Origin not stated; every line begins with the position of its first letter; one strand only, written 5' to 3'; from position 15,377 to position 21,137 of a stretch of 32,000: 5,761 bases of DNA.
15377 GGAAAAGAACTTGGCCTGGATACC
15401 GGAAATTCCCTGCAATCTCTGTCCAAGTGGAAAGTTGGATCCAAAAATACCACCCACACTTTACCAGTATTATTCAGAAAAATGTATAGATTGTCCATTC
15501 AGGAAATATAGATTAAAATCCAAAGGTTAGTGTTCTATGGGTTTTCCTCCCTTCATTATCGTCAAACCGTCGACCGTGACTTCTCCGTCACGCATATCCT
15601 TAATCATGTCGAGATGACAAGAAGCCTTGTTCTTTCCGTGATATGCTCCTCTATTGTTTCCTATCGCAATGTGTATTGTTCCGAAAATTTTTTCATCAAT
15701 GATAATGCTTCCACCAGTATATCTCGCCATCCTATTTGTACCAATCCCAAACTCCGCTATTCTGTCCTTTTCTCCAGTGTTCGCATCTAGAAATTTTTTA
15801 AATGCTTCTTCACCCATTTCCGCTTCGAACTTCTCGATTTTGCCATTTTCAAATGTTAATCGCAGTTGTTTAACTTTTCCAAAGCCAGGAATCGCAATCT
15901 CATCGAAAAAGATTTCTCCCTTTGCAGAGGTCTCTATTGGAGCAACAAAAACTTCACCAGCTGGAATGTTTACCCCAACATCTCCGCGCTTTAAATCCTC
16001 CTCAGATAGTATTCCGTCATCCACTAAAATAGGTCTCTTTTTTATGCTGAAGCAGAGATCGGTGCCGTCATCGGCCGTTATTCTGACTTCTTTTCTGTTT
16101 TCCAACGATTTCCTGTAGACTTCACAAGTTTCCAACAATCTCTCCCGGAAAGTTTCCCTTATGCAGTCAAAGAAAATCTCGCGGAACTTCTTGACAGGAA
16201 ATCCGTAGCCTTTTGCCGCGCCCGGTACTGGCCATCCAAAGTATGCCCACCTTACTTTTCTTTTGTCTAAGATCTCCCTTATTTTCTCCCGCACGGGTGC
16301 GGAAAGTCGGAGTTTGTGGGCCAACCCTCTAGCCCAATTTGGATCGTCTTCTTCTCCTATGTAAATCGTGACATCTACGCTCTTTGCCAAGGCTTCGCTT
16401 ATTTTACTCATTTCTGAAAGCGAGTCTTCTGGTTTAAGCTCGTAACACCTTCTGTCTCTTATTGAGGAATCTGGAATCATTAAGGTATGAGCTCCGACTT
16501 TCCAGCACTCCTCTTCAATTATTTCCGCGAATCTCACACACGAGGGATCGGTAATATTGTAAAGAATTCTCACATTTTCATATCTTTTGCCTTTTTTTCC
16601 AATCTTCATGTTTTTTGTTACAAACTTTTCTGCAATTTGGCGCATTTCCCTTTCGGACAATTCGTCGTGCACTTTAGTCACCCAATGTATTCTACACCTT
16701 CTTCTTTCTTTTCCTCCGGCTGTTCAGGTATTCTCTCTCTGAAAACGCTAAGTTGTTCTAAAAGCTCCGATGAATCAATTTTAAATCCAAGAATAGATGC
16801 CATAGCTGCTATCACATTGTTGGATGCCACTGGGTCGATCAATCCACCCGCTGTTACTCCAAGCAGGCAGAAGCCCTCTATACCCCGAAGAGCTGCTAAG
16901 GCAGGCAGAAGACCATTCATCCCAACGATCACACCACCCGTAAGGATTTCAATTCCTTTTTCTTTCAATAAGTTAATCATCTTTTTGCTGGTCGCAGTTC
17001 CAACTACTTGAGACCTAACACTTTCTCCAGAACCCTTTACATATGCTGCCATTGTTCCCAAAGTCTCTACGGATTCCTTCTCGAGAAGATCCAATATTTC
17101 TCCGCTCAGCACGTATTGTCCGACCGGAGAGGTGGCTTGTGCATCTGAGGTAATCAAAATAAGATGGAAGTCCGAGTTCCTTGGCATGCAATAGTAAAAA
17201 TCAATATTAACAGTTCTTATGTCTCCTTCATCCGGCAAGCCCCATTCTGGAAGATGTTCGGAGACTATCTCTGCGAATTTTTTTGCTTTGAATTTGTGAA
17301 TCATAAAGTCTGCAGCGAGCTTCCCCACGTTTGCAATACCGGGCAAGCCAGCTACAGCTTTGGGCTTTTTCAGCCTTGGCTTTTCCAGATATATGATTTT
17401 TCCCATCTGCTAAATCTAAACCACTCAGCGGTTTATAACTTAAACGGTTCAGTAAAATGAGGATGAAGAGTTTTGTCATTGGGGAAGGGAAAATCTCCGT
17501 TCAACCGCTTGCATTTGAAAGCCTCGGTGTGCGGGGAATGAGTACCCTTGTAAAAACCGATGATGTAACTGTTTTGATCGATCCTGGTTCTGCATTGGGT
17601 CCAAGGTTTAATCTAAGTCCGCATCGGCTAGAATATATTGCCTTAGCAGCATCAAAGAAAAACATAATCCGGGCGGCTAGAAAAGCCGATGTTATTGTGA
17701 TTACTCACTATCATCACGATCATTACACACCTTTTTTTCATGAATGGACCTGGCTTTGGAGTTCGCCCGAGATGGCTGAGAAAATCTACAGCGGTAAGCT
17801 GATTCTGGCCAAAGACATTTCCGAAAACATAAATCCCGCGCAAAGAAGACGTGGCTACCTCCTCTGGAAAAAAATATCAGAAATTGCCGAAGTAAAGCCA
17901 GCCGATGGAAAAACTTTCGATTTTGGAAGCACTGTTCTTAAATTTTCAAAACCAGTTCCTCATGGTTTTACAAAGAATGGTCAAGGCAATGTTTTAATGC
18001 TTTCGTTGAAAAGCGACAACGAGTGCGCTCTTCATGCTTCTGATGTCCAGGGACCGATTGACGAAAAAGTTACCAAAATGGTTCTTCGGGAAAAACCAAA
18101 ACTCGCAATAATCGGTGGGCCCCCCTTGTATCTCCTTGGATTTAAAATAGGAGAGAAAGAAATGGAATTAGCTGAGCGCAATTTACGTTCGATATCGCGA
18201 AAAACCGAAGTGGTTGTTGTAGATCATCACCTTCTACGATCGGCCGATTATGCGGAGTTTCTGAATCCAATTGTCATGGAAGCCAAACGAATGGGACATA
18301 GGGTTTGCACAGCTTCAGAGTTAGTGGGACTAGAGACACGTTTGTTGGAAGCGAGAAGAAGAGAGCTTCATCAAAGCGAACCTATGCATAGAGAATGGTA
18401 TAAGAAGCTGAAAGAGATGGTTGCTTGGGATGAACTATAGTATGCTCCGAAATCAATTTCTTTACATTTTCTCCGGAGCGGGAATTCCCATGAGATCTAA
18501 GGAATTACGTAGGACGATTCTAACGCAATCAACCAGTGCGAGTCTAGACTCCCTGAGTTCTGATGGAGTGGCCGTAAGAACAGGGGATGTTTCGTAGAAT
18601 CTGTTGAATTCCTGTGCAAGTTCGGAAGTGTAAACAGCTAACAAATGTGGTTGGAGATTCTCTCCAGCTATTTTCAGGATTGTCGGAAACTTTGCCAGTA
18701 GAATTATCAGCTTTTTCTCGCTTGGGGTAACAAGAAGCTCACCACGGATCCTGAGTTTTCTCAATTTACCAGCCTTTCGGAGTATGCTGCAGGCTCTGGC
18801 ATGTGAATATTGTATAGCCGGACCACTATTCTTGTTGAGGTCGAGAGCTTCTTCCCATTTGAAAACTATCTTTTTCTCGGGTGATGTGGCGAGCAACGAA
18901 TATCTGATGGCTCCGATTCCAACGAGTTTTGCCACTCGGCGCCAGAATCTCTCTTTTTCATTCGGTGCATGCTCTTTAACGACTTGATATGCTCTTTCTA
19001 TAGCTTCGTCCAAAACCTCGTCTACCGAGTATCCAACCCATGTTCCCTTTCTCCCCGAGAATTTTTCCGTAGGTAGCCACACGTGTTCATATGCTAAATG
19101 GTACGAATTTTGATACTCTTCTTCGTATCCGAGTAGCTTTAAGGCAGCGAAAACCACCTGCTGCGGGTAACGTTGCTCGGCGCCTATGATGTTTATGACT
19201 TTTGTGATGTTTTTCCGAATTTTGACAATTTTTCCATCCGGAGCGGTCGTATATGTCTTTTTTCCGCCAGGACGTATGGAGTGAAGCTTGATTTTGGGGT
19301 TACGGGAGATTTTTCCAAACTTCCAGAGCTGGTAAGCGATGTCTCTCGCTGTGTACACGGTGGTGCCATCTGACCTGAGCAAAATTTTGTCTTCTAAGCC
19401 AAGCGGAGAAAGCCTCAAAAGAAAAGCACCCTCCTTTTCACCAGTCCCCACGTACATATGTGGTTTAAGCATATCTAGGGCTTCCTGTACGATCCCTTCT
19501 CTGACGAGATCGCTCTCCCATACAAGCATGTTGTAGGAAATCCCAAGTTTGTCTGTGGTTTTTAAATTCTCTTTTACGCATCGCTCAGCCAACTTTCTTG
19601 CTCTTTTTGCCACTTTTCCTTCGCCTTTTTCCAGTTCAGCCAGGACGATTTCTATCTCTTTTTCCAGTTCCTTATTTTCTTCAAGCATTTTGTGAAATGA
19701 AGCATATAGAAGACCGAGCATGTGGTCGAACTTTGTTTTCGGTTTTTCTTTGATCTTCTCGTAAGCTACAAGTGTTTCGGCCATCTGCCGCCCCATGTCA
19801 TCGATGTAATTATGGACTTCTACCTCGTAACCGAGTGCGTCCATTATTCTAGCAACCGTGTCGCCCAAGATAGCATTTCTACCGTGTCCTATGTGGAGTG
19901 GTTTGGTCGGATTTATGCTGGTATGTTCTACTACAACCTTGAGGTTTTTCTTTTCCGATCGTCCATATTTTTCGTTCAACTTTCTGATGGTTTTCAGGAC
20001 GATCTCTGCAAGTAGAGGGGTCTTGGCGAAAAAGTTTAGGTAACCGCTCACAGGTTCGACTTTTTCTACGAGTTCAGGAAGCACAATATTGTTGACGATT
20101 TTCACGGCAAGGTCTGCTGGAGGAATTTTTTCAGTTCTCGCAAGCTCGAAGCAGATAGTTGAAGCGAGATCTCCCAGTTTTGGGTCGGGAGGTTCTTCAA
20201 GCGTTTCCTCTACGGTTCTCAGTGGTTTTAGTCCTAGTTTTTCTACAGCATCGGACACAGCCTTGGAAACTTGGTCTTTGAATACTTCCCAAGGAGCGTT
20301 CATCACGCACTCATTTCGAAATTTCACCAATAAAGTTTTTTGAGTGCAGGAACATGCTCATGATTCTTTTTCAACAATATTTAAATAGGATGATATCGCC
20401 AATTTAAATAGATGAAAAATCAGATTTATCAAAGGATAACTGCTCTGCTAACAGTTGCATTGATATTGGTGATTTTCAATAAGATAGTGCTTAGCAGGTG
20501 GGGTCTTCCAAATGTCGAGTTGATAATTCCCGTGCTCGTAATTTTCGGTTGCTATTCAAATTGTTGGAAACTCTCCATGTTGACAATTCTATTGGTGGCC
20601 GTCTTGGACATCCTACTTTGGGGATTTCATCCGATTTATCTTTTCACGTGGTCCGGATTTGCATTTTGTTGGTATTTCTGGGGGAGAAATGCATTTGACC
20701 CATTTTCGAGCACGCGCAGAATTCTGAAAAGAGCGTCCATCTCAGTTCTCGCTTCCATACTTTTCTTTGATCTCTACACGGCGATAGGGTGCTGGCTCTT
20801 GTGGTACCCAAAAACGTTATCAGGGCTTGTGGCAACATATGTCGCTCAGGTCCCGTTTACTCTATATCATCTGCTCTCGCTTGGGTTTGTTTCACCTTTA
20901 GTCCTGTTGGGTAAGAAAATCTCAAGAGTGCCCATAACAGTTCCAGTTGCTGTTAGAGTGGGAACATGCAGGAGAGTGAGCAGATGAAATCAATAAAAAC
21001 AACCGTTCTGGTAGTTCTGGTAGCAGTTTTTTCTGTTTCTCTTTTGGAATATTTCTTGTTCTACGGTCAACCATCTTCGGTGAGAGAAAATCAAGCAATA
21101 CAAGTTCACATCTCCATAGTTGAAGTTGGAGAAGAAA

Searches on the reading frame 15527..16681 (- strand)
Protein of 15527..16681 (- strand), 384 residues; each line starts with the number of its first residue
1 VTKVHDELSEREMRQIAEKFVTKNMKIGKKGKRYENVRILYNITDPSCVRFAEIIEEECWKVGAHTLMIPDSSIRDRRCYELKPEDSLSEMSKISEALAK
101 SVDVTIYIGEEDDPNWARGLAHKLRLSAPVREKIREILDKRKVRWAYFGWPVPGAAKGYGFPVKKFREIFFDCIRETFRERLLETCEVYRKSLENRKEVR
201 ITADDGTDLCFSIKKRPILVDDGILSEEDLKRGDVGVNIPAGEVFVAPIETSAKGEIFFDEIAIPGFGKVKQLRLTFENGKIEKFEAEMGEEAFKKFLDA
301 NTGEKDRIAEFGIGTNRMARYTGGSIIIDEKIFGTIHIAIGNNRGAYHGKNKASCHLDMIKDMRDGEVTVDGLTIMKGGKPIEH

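Call 9: search_protein_families(library=pfam, max_evalue=0.00001, proteins=[window:15527-16681:-])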
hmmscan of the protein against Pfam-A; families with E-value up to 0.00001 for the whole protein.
window:15527-16681:- (384 aa): 1 family
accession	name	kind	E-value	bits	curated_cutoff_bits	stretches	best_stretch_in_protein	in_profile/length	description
PF02073.20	Peptidase_M29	-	5.6e-29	101.6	27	1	26-364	14-385/406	Thermophilic metalloprotease (M29)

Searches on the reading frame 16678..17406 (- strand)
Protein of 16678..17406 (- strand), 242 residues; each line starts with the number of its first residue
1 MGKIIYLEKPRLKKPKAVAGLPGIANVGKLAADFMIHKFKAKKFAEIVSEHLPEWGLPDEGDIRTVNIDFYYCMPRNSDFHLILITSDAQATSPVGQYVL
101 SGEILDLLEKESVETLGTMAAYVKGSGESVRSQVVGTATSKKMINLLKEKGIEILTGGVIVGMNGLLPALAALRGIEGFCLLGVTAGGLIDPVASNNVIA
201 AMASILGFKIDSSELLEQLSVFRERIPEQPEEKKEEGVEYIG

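Call 9: search_protein_families(library=pfam, max_evalue=0.00001, proteins=[window:16678-17406:-])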
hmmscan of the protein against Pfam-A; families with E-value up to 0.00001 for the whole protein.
window:16678-17406:- (242 aa): 1 family
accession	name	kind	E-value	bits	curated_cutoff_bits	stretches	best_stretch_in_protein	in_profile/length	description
PF09754.15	PAC2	-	9.4e-35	120.8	25.8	1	17-229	1-214/215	PAC2 family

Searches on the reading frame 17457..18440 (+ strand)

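Call 9: search_protein_families(library=pfam, max_evalue=0.00001, proteins=[window:17457-18440:+])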
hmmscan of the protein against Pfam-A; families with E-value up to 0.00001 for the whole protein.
window:17457-18440:+ (327 aa): 1 family
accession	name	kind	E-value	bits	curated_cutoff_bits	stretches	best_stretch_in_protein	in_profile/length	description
PF00753.33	Lactamase_B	-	8e-07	29.6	22.7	1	27-90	6-57/196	Metallo-beta-lactamase superfamily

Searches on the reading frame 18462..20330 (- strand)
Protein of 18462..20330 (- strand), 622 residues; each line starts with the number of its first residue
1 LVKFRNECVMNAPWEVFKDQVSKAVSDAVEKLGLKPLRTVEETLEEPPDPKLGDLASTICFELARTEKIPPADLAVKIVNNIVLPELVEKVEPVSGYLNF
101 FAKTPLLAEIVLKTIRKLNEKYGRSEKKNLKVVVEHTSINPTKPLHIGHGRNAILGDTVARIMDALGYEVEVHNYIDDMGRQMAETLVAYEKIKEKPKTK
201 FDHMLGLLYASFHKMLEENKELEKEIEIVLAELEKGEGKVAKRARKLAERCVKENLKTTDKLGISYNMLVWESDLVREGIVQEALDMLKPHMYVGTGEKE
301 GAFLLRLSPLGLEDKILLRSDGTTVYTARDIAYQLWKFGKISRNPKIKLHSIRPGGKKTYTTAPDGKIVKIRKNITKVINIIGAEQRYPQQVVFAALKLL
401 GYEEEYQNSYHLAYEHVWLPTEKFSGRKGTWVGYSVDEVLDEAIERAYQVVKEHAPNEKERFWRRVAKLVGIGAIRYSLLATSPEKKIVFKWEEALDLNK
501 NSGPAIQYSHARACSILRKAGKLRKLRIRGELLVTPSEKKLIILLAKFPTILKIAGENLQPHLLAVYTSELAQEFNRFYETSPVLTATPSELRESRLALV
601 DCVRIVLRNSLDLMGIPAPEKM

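Call 9: search_protein_families(library=pfam, max_evalue=0.00001, proteins=[window:18462-20330:-])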
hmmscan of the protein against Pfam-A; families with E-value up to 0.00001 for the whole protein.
window:18462-20330:- (622 aa): 3 families
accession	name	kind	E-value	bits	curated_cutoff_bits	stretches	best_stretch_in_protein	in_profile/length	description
PF00750.26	tRNA-synt_1d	-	2.9e-39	135.4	23.3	2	119-333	9-221/349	tRNA synthetases class I (R), catalytic domain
PF05746.21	DALR_1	-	7.2e-34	116.8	22.3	1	506-622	1-117/117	DALR anticodon binding domain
PF03485.21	Arg_tRNA_synt_N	-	4.2e-17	63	21.5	1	20-101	2-84/85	Arginyl tRNA synthetase N terminal domain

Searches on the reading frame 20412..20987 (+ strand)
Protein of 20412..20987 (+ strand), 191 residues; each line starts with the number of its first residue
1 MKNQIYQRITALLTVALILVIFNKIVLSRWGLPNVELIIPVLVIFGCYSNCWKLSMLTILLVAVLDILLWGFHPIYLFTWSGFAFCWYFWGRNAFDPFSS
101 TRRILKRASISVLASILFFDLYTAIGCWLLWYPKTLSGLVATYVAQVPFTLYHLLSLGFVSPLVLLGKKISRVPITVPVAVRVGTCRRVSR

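Call 9: search_protein_families(library=pfam, max_evalue=0.00001, proteins=[window:20412-20987:+])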
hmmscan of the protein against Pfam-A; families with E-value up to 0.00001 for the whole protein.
window:20412-20987:+ (191 aa): 1 family
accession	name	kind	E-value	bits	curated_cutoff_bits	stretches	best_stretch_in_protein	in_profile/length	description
PF20221.3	DUF6580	-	2e-13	51.4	27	1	8-165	6-149/162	Family of unknown function (DUF6580)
